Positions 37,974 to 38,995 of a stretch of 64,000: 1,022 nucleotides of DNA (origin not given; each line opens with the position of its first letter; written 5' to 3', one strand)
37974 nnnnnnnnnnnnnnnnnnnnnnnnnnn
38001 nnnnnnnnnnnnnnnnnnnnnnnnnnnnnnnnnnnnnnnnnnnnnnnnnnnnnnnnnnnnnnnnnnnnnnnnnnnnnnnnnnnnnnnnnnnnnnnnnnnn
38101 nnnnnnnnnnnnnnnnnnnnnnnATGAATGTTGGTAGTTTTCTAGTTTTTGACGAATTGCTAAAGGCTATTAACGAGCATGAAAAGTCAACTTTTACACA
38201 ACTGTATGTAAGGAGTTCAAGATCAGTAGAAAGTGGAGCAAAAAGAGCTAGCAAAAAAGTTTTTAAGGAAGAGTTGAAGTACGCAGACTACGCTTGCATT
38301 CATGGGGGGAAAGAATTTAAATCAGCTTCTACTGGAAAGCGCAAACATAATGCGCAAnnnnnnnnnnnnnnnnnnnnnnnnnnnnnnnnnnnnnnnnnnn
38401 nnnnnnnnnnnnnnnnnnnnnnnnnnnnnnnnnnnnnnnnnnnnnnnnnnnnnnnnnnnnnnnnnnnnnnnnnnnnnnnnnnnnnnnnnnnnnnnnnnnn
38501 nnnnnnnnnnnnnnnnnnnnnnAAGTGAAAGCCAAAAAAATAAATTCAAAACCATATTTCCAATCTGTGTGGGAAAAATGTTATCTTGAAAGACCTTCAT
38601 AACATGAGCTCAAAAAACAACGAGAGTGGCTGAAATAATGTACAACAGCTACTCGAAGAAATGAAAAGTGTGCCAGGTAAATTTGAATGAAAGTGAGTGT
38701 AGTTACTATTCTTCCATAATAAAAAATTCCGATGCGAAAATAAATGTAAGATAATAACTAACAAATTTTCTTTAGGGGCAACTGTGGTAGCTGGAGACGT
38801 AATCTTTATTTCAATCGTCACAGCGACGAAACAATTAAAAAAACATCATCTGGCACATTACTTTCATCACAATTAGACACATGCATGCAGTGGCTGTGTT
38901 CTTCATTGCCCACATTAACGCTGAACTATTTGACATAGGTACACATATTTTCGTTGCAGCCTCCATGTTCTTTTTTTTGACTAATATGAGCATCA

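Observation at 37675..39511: Mutator-like transposon inserted into a compact head-to-head promoter between MVP and CPPED1 paralog A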

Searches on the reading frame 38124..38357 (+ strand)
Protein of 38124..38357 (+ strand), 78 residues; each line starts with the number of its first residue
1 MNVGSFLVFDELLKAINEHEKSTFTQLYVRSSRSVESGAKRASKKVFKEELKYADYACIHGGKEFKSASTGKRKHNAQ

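Call 17: search_protein_representatives(protein=window:38124-38357:+)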
Query: 78 residues. Proteins with E-value up to 0.001 (for the whole library): 288; up to 1e-10: 24; up to 1e-30: 0. The best 150 are listed.
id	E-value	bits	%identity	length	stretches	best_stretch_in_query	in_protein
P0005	1.2e-15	73.4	64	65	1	17-75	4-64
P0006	1.7e-15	72.9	71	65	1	1-56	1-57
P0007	5.4e-15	71.3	59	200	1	5-75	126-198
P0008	1.2e-13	67.1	54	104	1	6-75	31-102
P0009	1.6e-13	66.7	56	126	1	5-74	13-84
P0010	1.7e-13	66.6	52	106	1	5-75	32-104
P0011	2.0e-13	66.3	50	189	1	5-74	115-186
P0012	5.5e-13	65.0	57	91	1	6-75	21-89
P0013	5.7e-13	64.9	49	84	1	5-75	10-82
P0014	8.4e-13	64.4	50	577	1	5-76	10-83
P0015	9.3e-13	64.2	51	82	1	1-74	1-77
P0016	1.0e-12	64.1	53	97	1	9-74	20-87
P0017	1.1e-12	64.0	55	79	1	6-75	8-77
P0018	1.4e-12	63.7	54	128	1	5-74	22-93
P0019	1.8e-12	63.3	51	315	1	6-75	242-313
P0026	6.2e-11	58.5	51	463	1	5-74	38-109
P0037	1.1e-09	54.5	49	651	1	5-75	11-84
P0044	3.7e-09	52.9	43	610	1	5-76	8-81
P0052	8.1e-09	51.8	49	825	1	6-75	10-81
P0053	8.6e-09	51.7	44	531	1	5-75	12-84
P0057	1.6e-08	50.9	42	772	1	5-76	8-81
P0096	6.0e-07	45.9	43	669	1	6-74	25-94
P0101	8.2e-07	45.4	39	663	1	5-75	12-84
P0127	3.4e-06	43.5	40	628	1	6-75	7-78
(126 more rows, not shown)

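Call 19: search_protein_families(library=pfam, max_evalue=0.001, proteins=[P0014, P0037, P0044, P0052, P0057, P0096, P0101, P0127, P0053, P0026])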
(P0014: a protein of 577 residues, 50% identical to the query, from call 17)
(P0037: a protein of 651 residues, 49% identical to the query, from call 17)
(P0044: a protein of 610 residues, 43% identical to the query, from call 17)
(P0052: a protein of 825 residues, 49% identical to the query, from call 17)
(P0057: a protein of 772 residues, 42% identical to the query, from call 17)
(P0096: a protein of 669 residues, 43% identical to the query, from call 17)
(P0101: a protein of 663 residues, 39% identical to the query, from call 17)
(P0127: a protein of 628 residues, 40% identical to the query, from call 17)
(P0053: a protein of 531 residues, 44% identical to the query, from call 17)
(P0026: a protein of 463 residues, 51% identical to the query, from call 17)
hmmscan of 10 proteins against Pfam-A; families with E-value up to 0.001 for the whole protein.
P0014 (577 aa): 5 families
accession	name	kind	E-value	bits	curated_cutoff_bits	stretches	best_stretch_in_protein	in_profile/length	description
PF21056.3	ZSWIM1-3_RNaseH-like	-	2.6e-38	131.3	27.2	1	195-318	5-128/128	Zinc finger SWIM domain-containing protein 1/3, RNaseH-like domain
PF10551.15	MULE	-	2.5e-19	70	27.6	1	233-325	2-97/99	MULE transposase domain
PF21599.3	ZSWIM3_N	-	3.3e-12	47.3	27.8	1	6-113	2-99/102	Zinc finger SWIM domain-containing protein 3, N-terminal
PF20784.2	DUF5575_C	-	6.2e-06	27.1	24.5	1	342-395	18-71/116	DUF5575 C-terminal domain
PF00872.24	Transposase_mut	-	0.00059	19.3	21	1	200-335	135-268/379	Transposase, Mutator family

P0037 (651 aa): 7 families
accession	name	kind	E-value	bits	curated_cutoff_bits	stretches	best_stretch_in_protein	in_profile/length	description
PF21056.3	ZSWIM1-3_RNaseH-like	-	4e-29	101.6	27.2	1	195-315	5-126/128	Zinc finger SWIM domain-containing protein 1/3, RNaseH-like domain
PF10551.15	MULE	-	9.9e-17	61.6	27.6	1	233-325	2-98/99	MULE transposase domain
PF21599.3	ZSWIM3_N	-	5.8e-15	56.1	27.8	1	7-118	2-102/102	Zinc finger SWIM domain-containing protein 3, N-terminal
PF03101.21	FAR1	-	6.7e-08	33.6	28.1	1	43-121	11-89/90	FAR1 DNA-binding domain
PF17738.7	DUF5575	-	1.1e-07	32.4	24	1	176-319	24-170/170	DUF5575 central RNaseH like domain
PF00872.24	Transposase_mut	-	8.1e-07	28.7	21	1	246-408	181-336/379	Transposase, Mutator family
PF04434.22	SWIM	-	1.9e-05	24.5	19.6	1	503-522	12-31/38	SWIM zinc finger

P0044 (610 aa): 2 families
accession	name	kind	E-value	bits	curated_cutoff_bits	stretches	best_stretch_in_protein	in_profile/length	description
PF08768.17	THAP4_heme-bd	-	7.9e-41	140.1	25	1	457-608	2-151/151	THAP4-like, heme-binding beta-barrel domain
PF21599.3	ZSWIM3_N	-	2.2e-16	60.7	27.8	1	4-113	2-102/102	Zinc finger SWIM domain-containing protein 3, N-terminal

P0052 (825 aa): 6 families
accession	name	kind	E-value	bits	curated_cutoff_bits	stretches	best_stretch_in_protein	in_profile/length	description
PF21056.3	ZSWIM1-3_RNaseH-like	-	2.3e-37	128.3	27.2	1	149-268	9-128/128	Zinc finger SWIM domain-containing protein 1/3, RNaseH-like domain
PF10551.15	MULE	-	6.4e-21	75.1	27.6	1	183-275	2-97/99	MULE transposase domain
PF21599.3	ZSWIM3_N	-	1.3e-10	42.1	27.8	1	6-116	3-101/102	Zinc finger SWIM domain-containing protein 3, N-terminal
PF00872.24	Transposase_mut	-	5.9e-08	32.4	21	1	183-370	163-346/379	Transposase, Mutator family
PF00628.35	PHD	-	5.8e-05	23.5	24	1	779-822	1-47/47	PHD-finger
PF20784.2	DUF5575_C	-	6.4e-05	23.8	24.5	1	287-386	14-111/116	DUF5575 C-terminal domain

P0057 (772 aa): 2 families
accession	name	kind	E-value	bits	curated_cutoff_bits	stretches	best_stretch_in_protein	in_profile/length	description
PF08768.17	THAP4_heme-bd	-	3.2e-38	131.7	25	1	619-770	2-151/151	THAP4-like, heme-binding beta-barrel domain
PF21599.3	ZSWIM3_N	-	3.5e-15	56.8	27.8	1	4-113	2-102/102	Zinc finger SWIM domain-containing protein 3, N-terminal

P0096 (669 aa): 4 families
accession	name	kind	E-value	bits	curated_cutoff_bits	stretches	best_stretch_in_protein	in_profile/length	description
PF21056.3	ZSWIM1-3_RNaseH-like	-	3.4e-28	98.6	27.2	1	208-311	22-125/128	Zinc finger SWIM domain-containing protein 1/3, RNaseH-like domain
PF21599.3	ZSWIM3_N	-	4.1e-15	56.6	27.8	1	19-129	1-102/102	Zinc finger SWIM domain-containing protein 3, N-terminal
PF10551.15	MULE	-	3.9e-07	30.8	27.6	1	228-311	1-87/99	MULE transposase domain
PF03101.21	FAR1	-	0.00011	23.3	28.1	1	57-131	14-88/90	FAR1 DNA-binding domain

P0101 (663 aa): 5 families
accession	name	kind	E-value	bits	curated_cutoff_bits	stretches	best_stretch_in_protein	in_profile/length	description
PF21056.3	ZSWIM1-3_RNaseH-like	-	9.5e-27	93.9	27.2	1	187-293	6-113/128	Zinc finger SWIM domain-containing protein 1/3, RNaseH-like domain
PF21599.3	ZSWIM3_N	-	2.7e-16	60.4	27.8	1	8-118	2-102/102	Zinc finger SWIM domain-containing protein 3, N-terminal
PF10551.15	MULE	-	5.4e-10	40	27.6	1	222-315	1-97/99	MULE transposase domain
PF20783.3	DUF5575_N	-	3.6e-06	27.5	24.1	1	12-123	11-117/123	DUF5575 N-terminal domain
PF03101.21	FAR1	-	4.8e-06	27.6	28.1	1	56-121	24-89/90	FAR1 DNA-binding domain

P0127 (628 aa): 4 families
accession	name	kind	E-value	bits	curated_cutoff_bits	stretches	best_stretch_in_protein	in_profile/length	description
PF21056.3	ZSWIM1-3_RNaseH-like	-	1.9e-21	76.8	27.2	1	186-305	8-127/128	Zinc finger SWIM domain-containing protein 1/3, RNaseH-like domain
PF21599.3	ZSWIM3_N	-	9.3e-19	68.3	27.8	1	1-112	1-102/102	Zinc finger SWIM domain-containing protein 3, N-terminal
PF10551.15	MULE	-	5.9e-12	46.3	27.6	1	220-314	1-98/99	MULE transposase domain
PF03101.21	FAR1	-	2.8e-07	31.6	28.1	1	46-114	20-88/90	FAR1 DNA-binding domain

P0053 (531 aa): 2 families
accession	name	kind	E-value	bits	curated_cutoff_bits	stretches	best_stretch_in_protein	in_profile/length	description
PF21599.3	ZSWIM3_N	-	7.8e-13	49.3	27.8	1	9-118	3-102/102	Zinc finger SWIM domain-containing protein 3, N-terminal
PF03101.21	FAR1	-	3.5e-05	24.9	28.1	1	61-121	29-89/90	FAR1 DNA-binding domain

P0026 (463 aa): 1 family
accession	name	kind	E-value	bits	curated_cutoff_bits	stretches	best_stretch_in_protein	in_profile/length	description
PF21599.3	ZSWIM3_N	-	1.1e-15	58.4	27.8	1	35-144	3-102/102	Zinc finger SWIM domain-containing protein 3, N-terminal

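Call 24: list_cluster_members(proteins=[P0006, P0005, P0014, P0001, P0004])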
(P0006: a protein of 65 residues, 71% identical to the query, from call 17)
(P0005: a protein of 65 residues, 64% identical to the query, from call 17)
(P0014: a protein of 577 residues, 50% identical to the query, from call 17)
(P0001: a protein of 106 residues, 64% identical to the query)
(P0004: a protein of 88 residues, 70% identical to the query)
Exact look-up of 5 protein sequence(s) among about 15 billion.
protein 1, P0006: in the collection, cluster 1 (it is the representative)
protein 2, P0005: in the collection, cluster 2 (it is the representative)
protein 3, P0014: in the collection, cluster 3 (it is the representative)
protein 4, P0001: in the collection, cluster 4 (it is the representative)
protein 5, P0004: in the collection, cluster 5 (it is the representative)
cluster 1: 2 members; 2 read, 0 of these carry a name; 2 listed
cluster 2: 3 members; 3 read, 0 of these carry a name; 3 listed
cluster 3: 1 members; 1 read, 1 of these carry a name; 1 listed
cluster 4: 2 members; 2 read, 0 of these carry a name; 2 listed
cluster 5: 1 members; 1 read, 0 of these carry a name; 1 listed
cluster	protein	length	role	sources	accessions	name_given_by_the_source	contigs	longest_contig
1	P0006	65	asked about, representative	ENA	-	-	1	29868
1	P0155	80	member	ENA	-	-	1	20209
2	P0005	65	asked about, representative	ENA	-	-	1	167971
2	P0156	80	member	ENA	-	-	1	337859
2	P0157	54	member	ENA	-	-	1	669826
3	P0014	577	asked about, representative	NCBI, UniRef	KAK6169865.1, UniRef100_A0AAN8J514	hypothetical protein SNE40_020840 [Patella caerulea] | MULE transposase domain-containing protein n=1 Tax=Patella caerulea TaxID=87958 ...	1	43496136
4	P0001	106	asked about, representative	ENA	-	-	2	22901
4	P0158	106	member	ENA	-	-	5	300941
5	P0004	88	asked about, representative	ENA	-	-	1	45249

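Call 29: find_homologous_proteins(query=window:38124-38357:+)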
Query window:38124-38357:+: 2 candidates shared short words with the query, none scored E <= 0.001.

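Call 32: find_homologous_proteins(query=A2, max_evalue=0.00001)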
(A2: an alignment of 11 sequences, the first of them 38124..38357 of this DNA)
Query A2 (11 sequences) (78 aa, profile of the alignment): 363 proteins with E <= 0.00001 among 5390 candidates; the best 120 are listed.
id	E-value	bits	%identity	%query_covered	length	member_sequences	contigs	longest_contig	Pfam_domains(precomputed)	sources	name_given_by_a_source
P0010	6.0e-38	147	51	90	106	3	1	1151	PF21599.4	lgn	-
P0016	1.5e-37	145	51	87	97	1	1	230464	PF21599.4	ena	-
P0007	2.2e-36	142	59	88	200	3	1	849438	PF21599.4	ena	-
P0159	1.6e-35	139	58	90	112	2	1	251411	PF21599.4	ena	-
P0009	3.9e-35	138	53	94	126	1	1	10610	PF21599.4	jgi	-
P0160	5.8e-35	137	53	97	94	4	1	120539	PF21599.4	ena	-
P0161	1.1e-34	136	54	90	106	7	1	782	PF21599.4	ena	-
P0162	7.2e-34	134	54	90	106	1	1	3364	PF21599.4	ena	-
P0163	9.3e-34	133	60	90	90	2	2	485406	PF21599.4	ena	-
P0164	1.5e-33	132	53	91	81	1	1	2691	PF21599.4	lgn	-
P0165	2.5e-33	132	60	87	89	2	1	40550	PF21599.4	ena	-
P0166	2.7e-33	132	58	88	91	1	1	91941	PF21599.4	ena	-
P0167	1.0e-32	130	53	91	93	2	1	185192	PF21599.4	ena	-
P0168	1.3e-32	130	54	90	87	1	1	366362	PF21599.4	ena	-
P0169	1.4e-32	129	55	91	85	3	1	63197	PF21599.4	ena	-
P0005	6.2e-30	121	60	78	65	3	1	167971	PF21599.4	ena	-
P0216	1.1e-24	104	39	90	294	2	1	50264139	PF21599.4,PF10551.16,PF03101.22,PF21056.4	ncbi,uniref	ncbi:uncharacterized protein [Dysidea avara]|uniref:uncharacterized protein n=1 Tax=Dysidea avara Ta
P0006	4.4e-22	96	70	73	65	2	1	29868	PF21599.4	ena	-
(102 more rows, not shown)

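Call 33: find_encoding_contigs(protein=P0006, flank=10000, max_places=6)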
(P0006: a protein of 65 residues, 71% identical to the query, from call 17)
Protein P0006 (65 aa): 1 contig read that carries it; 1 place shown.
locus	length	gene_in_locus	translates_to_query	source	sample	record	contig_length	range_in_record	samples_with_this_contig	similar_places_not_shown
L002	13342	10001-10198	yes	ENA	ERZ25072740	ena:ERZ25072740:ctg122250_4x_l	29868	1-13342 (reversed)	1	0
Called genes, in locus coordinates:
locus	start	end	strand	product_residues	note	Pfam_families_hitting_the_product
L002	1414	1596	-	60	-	-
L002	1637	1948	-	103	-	-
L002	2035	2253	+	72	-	-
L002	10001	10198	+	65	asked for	PF21599:ZSWIM3_N (weak)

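Call 34: find_encoding_contigs(protein=P0005, flank=10000, max_places=6)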
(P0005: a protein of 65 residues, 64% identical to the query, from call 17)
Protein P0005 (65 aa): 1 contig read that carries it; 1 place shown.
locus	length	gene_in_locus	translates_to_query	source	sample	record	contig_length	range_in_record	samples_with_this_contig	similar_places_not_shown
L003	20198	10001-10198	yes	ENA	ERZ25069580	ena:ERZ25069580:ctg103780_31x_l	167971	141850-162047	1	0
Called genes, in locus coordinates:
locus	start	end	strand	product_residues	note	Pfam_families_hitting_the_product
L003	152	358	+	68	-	-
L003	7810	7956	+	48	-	-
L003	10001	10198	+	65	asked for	PF21599:ZSWIM3_N (weak)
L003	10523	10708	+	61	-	-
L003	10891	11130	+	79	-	PF10551:MULE (weak), PF21056:ZSWIM1-3_RNaseH-like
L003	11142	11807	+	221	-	PF02902:Peptidase_C48 (weak), PF00628:PHD (weak)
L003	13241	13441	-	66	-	-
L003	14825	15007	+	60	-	-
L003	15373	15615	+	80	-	-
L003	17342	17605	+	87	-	PF00270:DEAD (weak)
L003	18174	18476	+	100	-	-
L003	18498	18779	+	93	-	-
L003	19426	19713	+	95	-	-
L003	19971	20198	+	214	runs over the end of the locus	-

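Call 35: find_encoding_contigs(protein=P0163, flank=10000, max_places=6)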
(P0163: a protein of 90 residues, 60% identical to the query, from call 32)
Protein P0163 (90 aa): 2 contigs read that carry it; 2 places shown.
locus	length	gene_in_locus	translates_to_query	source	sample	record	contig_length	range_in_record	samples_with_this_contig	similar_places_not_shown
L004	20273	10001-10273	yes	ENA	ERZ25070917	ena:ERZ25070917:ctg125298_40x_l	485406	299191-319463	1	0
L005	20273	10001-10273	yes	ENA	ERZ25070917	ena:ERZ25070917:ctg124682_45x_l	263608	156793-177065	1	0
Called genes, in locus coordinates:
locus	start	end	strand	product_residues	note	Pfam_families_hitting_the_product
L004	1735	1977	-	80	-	-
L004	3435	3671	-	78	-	-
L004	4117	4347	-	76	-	-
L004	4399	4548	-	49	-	-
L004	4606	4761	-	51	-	-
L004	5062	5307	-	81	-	-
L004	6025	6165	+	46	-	-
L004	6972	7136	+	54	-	-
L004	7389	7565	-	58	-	-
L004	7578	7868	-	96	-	-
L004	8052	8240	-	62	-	-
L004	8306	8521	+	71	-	-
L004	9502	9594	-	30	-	-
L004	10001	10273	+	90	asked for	PF21599:ZSWIM3_N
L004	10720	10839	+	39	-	-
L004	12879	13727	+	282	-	PF21056:ZSWIM1-3_RNaseH-like, PF00872:Transposase_mut (weak), PF10551:MULE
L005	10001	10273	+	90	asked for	PF21599:ZSWIM3_N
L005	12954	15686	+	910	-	PF21056:ZSWIM1-3_RNaseH-like, PF10551:MULE, PF00628:PHD (weak)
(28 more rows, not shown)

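Call 56: find_encoding_contigs(protein=P0155, flank=6000, max_places=6)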
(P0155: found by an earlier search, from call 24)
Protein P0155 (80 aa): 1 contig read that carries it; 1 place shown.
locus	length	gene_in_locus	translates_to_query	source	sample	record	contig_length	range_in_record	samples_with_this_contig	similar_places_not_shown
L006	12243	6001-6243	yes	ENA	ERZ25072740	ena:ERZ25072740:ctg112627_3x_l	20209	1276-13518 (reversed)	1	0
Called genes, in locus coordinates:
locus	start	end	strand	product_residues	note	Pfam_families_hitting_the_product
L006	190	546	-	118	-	-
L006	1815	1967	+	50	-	-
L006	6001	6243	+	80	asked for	PF21599:ZSWIM3_N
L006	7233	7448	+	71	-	-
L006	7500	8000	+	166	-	PF21056:ZSWIM1-3_RNaseH-like, PF00872:Transposase_mut (weak), PF10551:MULE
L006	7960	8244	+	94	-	-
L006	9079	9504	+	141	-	PF00628:PHD (weak)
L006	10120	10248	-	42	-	PF05485:THAP (weak)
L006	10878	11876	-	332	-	-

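Call 62: search_protein_families(library=pfam, max_evalue=0.001, proteins=[L006:7500-8000:+, L006:7960-8244:+, L006:9079-9504:+, L006:6001-6243:+, L006:7233-7448:+])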
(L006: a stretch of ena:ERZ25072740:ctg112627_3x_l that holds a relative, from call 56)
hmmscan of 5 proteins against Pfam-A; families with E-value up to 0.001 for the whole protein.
L006:7500-8000:+ (166 aa): 3 families
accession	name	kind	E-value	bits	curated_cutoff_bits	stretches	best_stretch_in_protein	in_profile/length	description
PF21056.3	ZSWIM1-3_RNaseH-like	-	3.4e-35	121.2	27.2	1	1-112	16-127/128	Zinc finger SWIM domain-containing protein 1/3, RNaseH-like domain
PF10551.15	MULE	-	1.2e-19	71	27.6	1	28-120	2-97/99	MULE transposase domain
PF00872.24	Transposase_mut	-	1.1e-06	28.2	21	1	27-130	162-268/379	Transposase, Mutator family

L006:7960-8244:+ (94 aa): 0 families

L006:9079-9504:+ (141 aa): 1 family
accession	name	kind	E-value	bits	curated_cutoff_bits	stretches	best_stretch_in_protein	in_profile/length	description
PF00628.35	PHD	-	1.5e-06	28.5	24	1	84-127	1-47/47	PHD-finger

L006:6001-6243:+ (80 aa): 1 family
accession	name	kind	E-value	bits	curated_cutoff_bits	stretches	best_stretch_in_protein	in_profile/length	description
PF21599.3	ZSWIM3_N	-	9e-11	42.7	27.8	1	1-70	1-69/102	Zinc finger SWIM domain-containing protein 3, N-terminal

L006:7233-7448:+ (71 aa): 0 families

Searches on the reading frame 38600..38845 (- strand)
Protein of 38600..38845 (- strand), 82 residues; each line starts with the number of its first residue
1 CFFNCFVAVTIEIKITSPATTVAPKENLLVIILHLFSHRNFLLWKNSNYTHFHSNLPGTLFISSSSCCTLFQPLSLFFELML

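Call 8: search_protein_families(library=pfam, max_evalue=1, proteins=[window:38600-38845:-])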
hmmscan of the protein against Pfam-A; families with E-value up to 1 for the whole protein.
seq(82 aa): 0 families
